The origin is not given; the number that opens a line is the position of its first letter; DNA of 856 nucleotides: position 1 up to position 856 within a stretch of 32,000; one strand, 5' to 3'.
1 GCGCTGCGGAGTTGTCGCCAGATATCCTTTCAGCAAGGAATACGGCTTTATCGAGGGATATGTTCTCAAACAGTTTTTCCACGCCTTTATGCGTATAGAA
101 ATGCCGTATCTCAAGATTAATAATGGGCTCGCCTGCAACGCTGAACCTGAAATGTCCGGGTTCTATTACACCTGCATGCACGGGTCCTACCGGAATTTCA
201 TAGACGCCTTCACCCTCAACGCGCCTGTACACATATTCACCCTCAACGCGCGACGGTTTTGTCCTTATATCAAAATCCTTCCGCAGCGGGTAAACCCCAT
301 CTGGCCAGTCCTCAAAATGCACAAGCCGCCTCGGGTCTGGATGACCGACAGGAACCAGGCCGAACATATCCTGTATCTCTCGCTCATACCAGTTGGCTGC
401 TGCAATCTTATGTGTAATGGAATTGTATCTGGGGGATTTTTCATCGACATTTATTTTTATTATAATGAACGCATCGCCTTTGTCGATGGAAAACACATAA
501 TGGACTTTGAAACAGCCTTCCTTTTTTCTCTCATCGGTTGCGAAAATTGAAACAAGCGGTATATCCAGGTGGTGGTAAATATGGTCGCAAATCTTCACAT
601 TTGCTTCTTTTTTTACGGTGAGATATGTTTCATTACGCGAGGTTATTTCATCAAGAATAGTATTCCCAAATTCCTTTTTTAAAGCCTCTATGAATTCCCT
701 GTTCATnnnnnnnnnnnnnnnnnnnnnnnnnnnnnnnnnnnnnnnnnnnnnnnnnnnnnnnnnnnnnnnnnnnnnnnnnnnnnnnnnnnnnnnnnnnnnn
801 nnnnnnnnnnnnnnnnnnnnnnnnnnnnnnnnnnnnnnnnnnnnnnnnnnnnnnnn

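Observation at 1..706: Hyf/Hyc-like large subunit lacks the N-terminal NiFe cysteine pair (Ehr-like complex rather than a hydrogenase)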

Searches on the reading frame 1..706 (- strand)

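Call 5: search_protein_families(library=pfam, proteins=[window:1-706:-])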
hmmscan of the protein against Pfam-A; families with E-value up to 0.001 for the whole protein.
window:1-706:- (235 aa): 1 family
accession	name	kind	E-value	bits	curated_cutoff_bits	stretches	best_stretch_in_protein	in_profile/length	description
PF00329.25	Complex1_30kDa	-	2.1e-27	96.6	22.5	1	29-149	1-122/124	Respiratory-chain NADH dehydrogenase, 30 Kd subunit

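Call 6: search_protein_families(library=ncbifam, proteins=[window:1-706:-])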
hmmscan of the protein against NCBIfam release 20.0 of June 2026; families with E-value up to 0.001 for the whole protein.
window:1-706:- (235 aa): 18 families
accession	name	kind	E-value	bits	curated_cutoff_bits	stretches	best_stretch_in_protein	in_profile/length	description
NF009808.0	PRK13292.1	equivalog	2.7e-21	75.2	1156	1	42-228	264-467/791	NADH-quinone oxidoreductase subunit B/C/D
TIGR01961.1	NuoC_fam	subfamily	4.7e-19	69.1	122.45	1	31-148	5-121/122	NADH (or F420H2) dehydrogenase, subunit C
NF008728.0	PRK11742.1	equivalog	2.3e-17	62.6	840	1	3-149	22-176/598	NADH-quinone oxidoreductase subunit C/D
NF040611.1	F420_dehyd_FpoC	exception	5.1e-17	62.2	220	1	3-146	4-147/158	F420H2 dehydrogenase subunit FpoC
NF004733.0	PRK06074.1-5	equivalog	1e-16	61.2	225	1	7-147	11-151/203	NADH-quinone oxidoreductase subunit C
NF004735.0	PRK06074.2-2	equivalog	2.4e-16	60.1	176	1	3-146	4-147/158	NADH-quinone oxidoreductase subunit C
NF006304.0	PRK08491.1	equivalog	2e-14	53.8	228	1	6-147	40-176/263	NADH-quinone oxidoreductase subunit C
NF004737.0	PRK06074.2-4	equivalog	1.1e-12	48.2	144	1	51-150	37-129/150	NADH-quinone oxidoreductase subunit C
NF004730.0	PRK06074.1-1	equivalog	2.3e-12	47.2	193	1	8-148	11-159/200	NADH-quinone oxidoreductase subunit C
NF009141.0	PRK12494.1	equivalog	2.3e-12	47.1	175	1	81-145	101-163/175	NAD(P)H-quinone oxidoreductase subunit J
NF004734.0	PRK06074.2-1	equivalog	9.1e-12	45.3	169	1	52-150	57-154/164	NADH-quinone oxidoreductase subunit C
NF005832.0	PRK07735.1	equivalog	9.6e-12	44.8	431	1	5-146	281-424/430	NADH-quinone oxidoreductase subunit C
NF004731.0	PRK06074.1-3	equivalog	1.2e-11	44.8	303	1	51-148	54-148/207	NADH-quinone oxidoreductase subunit C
NF005856.0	PRK07785.1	equivalog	1.4e-10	41.5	224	1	9-147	84-224/246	NADH-quinone oxidoreductase subunit C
NF004732.0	PRK06074.1-4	equivalog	1.3e-08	34.9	376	1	86-149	138-199/250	NADH-quinone oxidoreductase subunit C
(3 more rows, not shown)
